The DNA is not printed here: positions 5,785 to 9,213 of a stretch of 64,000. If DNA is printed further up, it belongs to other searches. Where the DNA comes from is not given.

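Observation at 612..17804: Six copies of a short palindrome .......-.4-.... in the non-coding gaps of the first 18 kb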

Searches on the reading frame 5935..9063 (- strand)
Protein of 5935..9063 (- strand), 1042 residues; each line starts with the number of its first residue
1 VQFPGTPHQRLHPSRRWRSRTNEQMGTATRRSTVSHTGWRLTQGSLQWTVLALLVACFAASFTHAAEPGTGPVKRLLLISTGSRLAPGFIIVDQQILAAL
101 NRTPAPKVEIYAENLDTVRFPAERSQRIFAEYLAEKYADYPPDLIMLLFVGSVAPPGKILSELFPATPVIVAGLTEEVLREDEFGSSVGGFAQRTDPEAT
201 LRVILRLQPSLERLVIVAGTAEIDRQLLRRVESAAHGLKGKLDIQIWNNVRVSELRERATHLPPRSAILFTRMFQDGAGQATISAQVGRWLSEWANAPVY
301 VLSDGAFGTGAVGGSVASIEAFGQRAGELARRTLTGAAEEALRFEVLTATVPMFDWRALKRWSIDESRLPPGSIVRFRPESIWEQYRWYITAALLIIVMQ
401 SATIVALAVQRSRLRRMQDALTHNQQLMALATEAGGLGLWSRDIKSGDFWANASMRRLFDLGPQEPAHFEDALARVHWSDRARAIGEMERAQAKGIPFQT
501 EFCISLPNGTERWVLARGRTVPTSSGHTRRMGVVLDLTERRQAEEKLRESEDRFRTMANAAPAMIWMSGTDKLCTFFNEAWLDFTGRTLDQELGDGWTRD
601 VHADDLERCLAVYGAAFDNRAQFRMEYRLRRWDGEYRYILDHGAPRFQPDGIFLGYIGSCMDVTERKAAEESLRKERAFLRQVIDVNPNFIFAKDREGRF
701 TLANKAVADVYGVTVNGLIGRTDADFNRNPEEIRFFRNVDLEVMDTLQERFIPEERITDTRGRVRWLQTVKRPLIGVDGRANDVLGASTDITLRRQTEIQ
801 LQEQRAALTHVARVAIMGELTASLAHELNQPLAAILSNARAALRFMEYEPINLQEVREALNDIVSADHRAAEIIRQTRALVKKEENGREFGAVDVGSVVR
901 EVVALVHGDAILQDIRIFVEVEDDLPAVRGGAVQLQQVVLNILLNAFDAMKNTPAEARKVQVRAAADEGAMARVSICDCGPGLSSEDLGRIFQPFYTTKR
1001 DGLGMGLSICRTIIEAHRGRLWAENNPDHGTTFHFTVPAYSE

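Call 6: search_protein_families(library=pfam, proteins=[window:5935-9063:-])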
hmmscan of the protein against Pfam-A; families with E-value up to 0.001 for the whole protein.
window:5935-9063:- (1042 aa): 7 families
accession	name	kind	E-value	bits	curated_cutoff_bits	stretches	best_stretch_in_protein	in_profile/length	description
PF08447.18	PAS_3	-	5.3e-28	97.6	25.6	2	576-658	3-87/89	PAS fold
PF02518.31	HATPase_c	-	6.9e-25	88.1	26.4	1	932-1039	3-109/111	Histidine kinase-, DNA gyrase B-, and HSP90-like ATPase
PF08448.16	PAS_4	-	4.7e-24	85.2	23.1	2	688-796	5-110/110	PAS fold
PF00989.32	PAS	-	4.7e-20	72.1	22.6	2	553-663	2-113/113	PAS fold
PF13426.13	PAS_9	-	3.9e-15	56.4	27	2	563-665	2-103/103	PAS domain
PF13188.13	PAS_8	-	9.9e-12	44.8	21.8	2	553-603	2-52/65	PAS domain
PF00512.31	HisKA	-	5.5e-09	36.4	26.9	1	817-885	2-65/66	His Kinase A (phospho-acceptor) domain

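Call 16: find_related_loci(query=window:5935-9063:-, collection=genome_contigs, flank=10000)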
Query window:5935-9063:- (1042 aa) in genome_contigs; peptide patterns used: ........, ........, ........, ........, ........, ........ (x = any residue, [..] = any of these).
45 stretches matched a pattern; 11 encode a relative of the query (tblastn E <= 1e-3); 11 distinct loci.
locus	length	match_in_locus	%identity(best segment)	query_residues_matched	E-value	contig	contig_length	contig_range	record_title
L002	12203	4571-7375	46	6-1038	0e+0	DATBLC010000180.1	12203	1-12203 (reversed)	MAG TPA_asm: Candidatus Binatia bacterium isolate SMAG_U3962 k141_1045880, whole genome shotgun sequence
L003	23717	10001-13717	42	45-1038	5e-174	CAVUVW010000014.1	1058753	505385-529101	MAG: uncultured delta proteobacterium isolate MFD05567.bin.2.269 genome assembly, contig: contig_30035, whole genome sho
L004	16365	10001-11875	46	33-1039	2e-92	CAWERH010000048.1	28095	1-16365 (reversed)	MAG: uncultured delta proteobacterium isolate MFD09212.bin.2.27 genome assembly, contig: contig_41189, whole genome shot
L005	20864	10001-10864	35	105-394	6e-41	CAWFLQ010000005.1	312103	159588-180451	MAG: uncultured Alphaproteobacteria bacterium isolate MFD06229.bin.2.38 genome assembly, contig: contig_27373, whole gen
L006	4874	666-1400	33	781-1038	5e-29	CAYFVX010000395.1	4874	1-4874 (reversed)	MAG TPA_asm: uncultured Chloroflexaceae bacterium isolate ERP107533_co1_152 genome assembly, contig: NODE_23410_length_4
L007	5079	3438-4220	29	800-1041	2e-21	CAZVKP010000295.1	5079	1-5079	MAG TPA_asm: uncultured Calditrichaceae bacterium isolate binchicken_co17_43 genome assembly, contig: NODE_29997_length_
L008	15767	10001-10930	28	771-1038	2e-20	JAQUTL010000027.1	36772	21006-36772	MAG: Victivallaceae bacterium isolate STD2_119 NODE_3964_length_36772_cov_6.538245_Sandtown_D2, whole genome shotgun seq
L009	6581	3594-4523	27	771-1038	2e-19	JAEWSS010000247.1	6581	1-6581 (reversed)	MAG: Verrucomicrobia bacterium isolate OH_SDB_114 k127_134913, whole genome shotgun sequence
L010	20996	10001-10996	27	691-1038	3e-23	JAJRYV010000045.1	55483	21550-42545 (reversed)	MAG: bacterium isolate Dive96_bin3.88 k141_1598345, whole genome shotgun sequence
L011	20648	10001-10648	24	818-1033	2e-9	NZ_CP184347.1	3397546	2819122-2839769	Bacteroides pyogenes strain LC-305-2021 chromosome, complete genome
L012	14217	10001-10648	24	818-1033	2e-9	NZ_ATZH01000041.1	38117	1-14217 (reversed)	Bacteroides pyogenes DSM 20611 = JCM 6294 strain DSM 20611 C234DRAFT_scaffold00035.35_C, whole genome shotgun sequence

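Call 21: search_protein_families(library=pfam, proteins=[L002:7682-8374:+, L002:8552-8989:+, L002:9105-10793:+, L002:10908-12041:+, L003:13726-14487:+, L003:14612-15052:+, L003:5501-6631:+, L003:4430-4810:+, L003:16777-18144:+, L003:18180-19169:+])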
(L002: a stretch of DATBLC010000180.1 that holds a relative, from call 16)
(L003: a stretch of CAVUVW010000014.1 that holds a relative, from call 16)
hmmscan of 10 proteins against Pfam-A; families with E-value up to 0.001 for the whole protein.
L002:7682-8374:+ (230 aa): 3 families
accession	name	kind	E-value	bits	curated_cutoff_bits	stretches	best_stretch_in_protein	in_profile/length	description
PF00072.30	Response_reg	-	5.3e-27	94.6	30.2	1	30-142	1-111/111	Response regulator receiver domain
PF00196.25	GerE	-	9.1e-21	73.7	23.5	1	167-222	2-57/57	Bacterial regulatory proteins, luxR family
PF08281.18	Sigma70_r4_2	-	3.4e-05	23.9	25.7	1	160-210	3-54/54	Sigma-70, region 4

L002:8552-8989:+ (145 aa): 1 family
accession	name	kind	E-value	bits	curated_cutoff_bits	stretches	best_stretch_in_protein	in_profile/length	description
PF00072.30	Response_reg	-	1.3e-27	96.6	30.2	1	19-131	1-110/111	Response regulator receiver domain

L002:9105-10793:+ (562 aa): 0 families

L002:10908-12041:+ (377 aa): 3 families
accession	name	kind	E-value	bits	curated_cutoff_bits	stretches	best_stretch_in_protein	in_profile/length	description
PF02405.21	MlaE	-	1.2e-69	234.6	22.5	1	164-370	5-211/212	Permease MlaE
PF13466.11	STAS_2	-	1.1e-05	26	29.2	1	36-98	14-77/80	STAS domain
PF01740.26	STAS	-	0.00041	20.5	22.6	1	43-99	36-92/106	STAS domain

L003:13726-14487:+ (253 aa): 3 families
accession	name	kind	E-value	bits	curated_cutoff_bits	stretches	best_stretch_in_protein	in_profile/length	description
PF00072.30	Response_reg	-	3.1e-26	92.2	30.2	1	46-157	1-110/111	Response regulator receiver domain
PF00196.25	GerE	-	1.1e-20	73.5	23.5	1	182-237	1-56/57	Bacterial regulatory proteins, luxR family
PF08281.18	Sigma70_r4_2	-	2.3e-05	24.4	25.7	1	177-226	4-54/54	Sigma-70, region 4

L003:14612-15052:+ (146 aa): 1 family
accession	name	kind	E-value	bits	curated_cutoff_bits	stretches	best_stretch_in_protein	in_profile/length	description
PF00072.30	Response_reg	-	9.9e-27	93.8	30.2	1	24-136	1-110/111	Response regulator receiver domain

L003:5501-6631:+ (376 aa): 2 families
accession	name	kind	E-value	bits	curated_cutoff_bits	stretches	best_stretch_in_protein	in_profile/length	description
PF02405.21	MlaE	-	1.9e-68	230.7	22.5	1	163-369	5-211/212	Permease MlaE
PF13466.11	STAS_2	-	1.5e-08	35.1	29.2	1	32-97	11-77/80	STAS domain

L003:4430-4810:+ (126 aa): 1 family
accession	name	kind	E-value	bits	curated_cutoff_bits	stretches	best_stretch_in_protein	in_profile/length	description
PF06170.17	DUF983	-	1.4e-09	38.6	22.6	1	26-109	1-83/85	Protein of unknown function (DUF983)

L003:16777-18144:+ (455 aa): 1 family
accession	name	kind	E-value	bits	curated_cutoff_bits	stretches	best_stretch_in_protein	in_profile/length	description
PF11737.13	DUF3300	-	1.8e-94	315.9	25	1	42-281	1-227/227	Protein of unknown function (DUF3300)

L003:18180-19169:+ (329 aa): 1 family
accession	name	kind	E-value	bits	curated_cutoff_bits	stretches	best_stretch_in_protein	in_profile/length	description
PF11453.13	DUF2950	-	1.1e-114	382.7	20.2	1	53-327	1-274/274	Protein of unknown function (DUF2950)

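Call 23: search_solved_structures(query=L002:7682-8374:+, show_alignments=2)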
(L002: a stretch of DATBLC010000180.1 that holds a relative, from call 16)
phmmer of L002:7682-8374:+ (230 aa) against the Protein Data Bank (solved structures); distinct sequences matched with E-value up to 0.001: 232 (the best 60 are shown).
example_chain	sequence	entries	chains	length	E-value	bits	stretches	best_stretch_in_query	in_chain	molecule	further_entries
1yio_A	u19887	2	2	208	9.7e-59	201.9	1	29-224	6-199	response regulatory protein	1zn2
5xso_A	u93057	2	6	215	8.5e-47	162.8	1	28-227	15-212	Response regulator FixJ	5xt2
1l5y_A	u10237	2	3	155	1.5e-25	93.4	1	29-167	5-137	C4-DICARBOXYLATE TRANSPORT TRANSCRIPTIONAL REGULATORY PROTEIN DCTD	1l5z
1qkk_A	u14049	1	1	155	1.8e-25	93.1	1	29-165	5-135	C4-DICARBOXYLATE TRANSPORT TRANSCRIPTIONAL REGULATORY PROTEIN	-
1d5w_A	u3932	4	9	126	3.8e-25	92.1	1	27-147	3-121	TRANSCRIPTIONAL REGULATORY PROTEIN FIXJ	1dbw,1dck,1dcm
5tqj_A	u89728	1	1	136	6.8e-20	74.9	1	30-142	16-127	Response regulator receiver protein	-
1dc7_A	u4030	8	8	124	4e-17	65.9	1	30-145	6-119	NITROGEN REGULATION PROTEIN | NITROGEN REGULATION PROTEIN NR(I) | NTRC RECEIVER DOMAIN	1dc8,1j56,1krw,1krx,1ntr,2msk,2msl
1a04_A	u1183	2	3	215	6.8e-17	65.1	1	28-218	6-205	NITRATE/NITRITE RESPONSE REGULATOR PROTEIN NARL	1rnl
5m7n_A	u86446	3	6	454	3e-16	63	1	30-165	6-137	Nitrogen assimilation regulatory protein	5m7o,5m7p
1x3u_A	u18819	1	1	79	4.6e-16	62.4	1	156-229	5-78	Transcriptional regulatory protein fixJ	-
4d6x_A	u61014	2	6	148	4.9e-16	62.3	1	23-150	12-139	BACTERIAL REGULATORY, FIS FAMILY PROTEIN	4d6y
3eq2_A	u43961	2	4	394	1.1e-15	61.2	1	27-150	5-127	Probable two-component response regulator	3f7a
8a5r_AAA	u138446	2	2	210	7.5e-15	58.4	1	163-227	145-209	Light-activated DNA-binding protein EL222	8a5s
4yn8_A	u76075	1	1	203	9.5e-15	58.1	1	24-220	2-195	Response regulator ChrA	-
3p7n_A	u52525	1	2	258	1.8e-14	57.2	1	163-227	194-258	Sensor histidine kinase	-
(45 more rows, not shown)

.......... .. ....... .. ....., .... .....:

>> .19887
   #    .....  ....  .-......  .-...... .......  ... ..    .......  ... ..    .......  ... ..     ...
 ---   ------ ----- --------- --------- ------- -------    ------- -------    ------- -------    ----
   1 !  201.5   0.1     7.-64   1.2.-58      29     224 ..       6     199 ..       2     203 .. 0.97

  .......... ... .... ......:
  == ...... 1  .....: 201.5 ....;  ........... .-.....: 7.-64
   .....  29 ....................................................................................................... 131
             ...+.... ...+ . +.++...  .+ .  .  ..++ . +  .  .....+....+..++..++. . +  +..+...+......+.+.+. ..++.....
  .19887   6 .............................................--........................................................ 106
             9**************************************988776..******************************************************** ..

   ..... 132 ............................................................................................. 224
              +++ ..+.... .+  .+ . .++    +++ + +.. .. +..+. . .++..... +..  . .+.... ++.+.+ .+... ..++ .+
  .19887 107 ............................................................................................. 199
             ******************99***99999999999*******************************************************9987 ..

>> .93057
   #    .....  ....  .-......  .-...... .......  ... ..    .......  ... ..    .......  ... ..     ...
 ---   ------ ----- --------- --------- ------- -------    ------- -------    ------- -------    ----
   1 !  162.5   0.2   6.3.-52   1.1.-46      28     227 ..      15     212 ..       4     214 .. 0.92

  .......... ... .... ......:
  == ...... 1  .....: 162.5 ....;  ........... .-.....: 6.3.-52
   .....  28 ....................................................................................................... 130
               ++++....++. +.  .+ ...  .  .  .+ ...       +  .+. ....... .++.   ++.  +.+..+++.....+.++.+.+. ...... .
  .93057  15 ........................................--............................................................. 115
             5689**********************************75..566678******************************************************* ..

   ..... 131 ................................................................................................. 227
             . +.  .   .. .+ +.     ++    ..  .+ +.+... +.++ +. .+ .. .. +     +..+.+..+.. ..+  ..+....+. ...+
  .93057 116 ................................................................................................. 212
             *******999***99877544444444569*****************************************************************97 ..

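Call 29: find_related_loci(query=window:5935-9063:-, collection=metagenome_contigs, flank=10000)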
Query window:5935-9063:- (1042 aa) in metagenome_contigs; peptide patterns used: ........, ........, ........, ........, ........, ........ (x = any residue, [..] = any of these).
62 stretches matched a pattern; 28 encode a relative of the query (tblastn E <= 1e-3); 28 distinct loci.
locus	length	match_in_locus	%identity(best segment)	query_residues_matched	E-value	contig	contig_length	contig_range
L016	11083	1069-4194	99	1-1042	0e+0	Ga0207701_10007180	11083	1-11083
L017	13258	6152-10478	60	31-1038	0e+0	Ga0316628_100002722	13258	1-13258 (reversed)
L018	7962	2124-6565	54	43-1041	0e+0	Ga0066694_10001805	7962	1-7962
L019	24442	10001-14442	54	43-1041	0e+0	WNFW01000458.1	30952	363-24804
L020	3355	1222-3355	57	43-850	0e+0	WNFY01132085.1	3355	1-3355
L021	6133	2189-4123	50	74-798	0e+0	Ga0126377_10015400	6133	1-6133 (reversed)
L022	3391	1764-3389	57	43-712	0e+0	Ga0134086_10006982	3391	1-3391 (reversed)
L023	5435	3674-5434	56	43-882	0e+0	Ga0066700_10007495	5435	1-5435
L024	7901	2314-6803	56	43-1038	1e-180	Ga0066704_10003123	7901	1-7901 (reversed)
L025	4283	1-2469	50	89-1038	0e+0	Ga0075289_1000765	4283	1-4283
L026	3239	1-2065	59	321-1041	9e-146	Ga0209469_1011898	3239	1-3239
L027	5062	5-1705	49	91-1039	2e-102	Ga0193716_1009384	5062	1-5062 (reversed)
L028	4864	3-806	62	770-1038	1e-96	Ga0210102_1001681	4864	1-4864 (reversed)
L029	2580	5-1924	50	283-1041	1e-128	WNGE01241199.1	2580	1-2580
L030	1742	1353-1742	98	1-130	7e-79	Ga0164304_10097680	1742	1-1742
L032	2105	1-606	58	835-1038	8e-54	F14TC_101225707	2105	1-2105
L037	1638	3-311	62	937-1038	1e-33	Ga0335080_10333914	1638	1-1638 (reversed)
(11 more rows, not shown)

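Call 37: search_protein_families(library=pfam, proteins=[L019:13072-15237:+, L019:18421-19647:+, L019:19710-20684:+, L019:20873-21535:+, L019:21570-22289:+, L019:7830-8849:-, L027:2370-2882:+, L027:3137-3553:+, L004:2428-3342:+, L004:14352-15281:+], max_evalue=0.001)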
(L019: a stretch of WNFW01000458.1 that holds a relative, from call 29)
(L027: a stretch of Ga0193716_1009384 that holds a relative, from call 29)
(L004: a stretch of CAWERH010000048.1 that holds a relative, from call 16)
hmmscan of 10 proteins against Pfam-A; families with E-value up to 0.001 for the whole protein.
L019:13072-15237:+ (721 aa): 6 families
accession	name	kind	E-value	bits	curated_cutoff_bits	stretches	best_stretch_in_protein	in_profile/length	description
PF05231.19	MASE1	-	1.9e-29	103.2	29.8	1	50-329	5-299/299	MASE1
PF02518.31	HATPase_c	-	8.5e-24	84.6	26.4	1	588-697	1-109/111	Histidine kinase-, DNA gyrase B-, and HSP90-like ATPase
PF08447.18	PAS_3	-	3e-16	59.9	25.6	1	364-447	3-88/89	PAS fold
PF00512.31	HisKA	-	4.6e-11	43.1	26.9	1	477-544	2-64/66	His Kinase A (phospho-acceptor) domain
PF00989.32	PAS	-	5.6e-11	42.9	22.6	1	341-451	2-113/113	PAS fold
PF08448.16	PAS_4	-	8.3e-08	32.9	23.1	1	368-456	23-110/110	PAS fold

L019:18421-19647:+ (408 aa): 1 family
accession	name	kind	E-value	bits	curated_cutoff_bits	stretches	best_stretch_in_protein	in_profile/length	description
PF11737.13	DUF3300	-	2e-95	319.1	25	1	35-260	1-220/227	Protein of unknown function (DUF3300)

L019:19710-20684:+ (324 aa): 1 family
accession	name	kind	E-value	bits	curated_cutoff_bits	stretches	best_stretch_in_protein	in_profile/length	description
PF11453.13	DUF2950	-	5.9e-116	386.8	20.2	1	46-322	1-274/274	Protein of unknown function (DUF2950)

L019:20873-21535:+ (220 aa): 1 family
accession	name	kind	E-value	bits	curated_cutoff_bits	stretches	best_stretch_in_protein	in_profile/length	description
PF00691.25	OmpA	-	2.2e-18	66.9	27.2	1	90-190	1-98/98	OmpA family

L019:21570-22289:+ (239 aa): 1 family
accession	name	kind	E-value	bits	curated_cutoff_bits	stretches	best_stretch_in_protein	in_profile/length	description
PF14366.11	DUF4410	-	3.7e-07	30.6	26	1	71-217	1-115/120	Domain of unknown function (DUF4410)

L019:7830-8849:- (339 aa): 7 families
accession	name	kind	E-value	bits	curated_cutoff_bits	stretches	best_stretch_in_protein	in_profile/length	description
PF12625.12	Arabinose_bd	-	2.4e-42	145.6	27.6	1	23-205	1-184/185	Arabinose-binding domain of AraC transcription regulator, N-term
PF12833.13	HTH_18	-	1.2e-19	70.8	33.6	1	257-333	2-79/80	Helix-turn-helix domain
PF00165.29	HTH_AraC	-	1.1e-07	32.3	26.6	1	297-333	7-42/42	Bacterial regulatory helix-turn-helix proteins, AraC family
PF13518.12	HTH_28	-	2.1e-06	28.1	25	0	239-274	2-36/52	Helix-turn-helix domain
PF13384.12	HTH_23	-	2.2e-06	27.7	24.6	0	284-324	3-44/50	Homeodomain-like domain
PF13551.12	HTH_29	-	5.4e-05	23.6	28.1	0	239-274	1-36/64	Winged helix-turn helix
PF02954.25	HTH_8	-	0.00042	20.4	22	0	253-274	21-42/42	Bacterial regulatory protein, Fis family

L027:2370-2882:+ (170 aa): 0 families

L027:3137-3553:+ (138 aa): 0 families

L004:2428-3342:+ (304 aa): 1 family
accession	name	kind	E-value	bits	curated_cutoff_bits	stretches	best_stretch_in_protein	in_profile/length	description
PF06629.18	MipA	-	7.7e-45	154.2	24.2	1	70-302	2-220/221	MltA-interacting protein MipA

L004:14352-15281:+ (309 aa): 2 families
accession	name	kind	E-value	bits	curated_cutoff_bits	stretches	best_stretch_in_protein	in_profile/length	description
PF03974.18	Ecotin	-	9.1e-42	142.3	22.2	1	52-175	2-122/122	Ecotin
PF16743.10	PliI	-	1.5e-37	128.5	27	1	181-302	3-122/123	Periplasmic lysozyme inhibitor of I-type lysozyme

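Call 41: search_protein_families(library=pfam, proteins=[L002:9105-10793:+], max_evalue=0.1)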
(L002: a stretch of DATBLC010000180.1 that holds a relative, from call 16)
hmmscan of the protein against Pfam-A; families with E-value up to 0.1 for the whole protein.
L002:9105-10793:+ (562 aa): 0 families
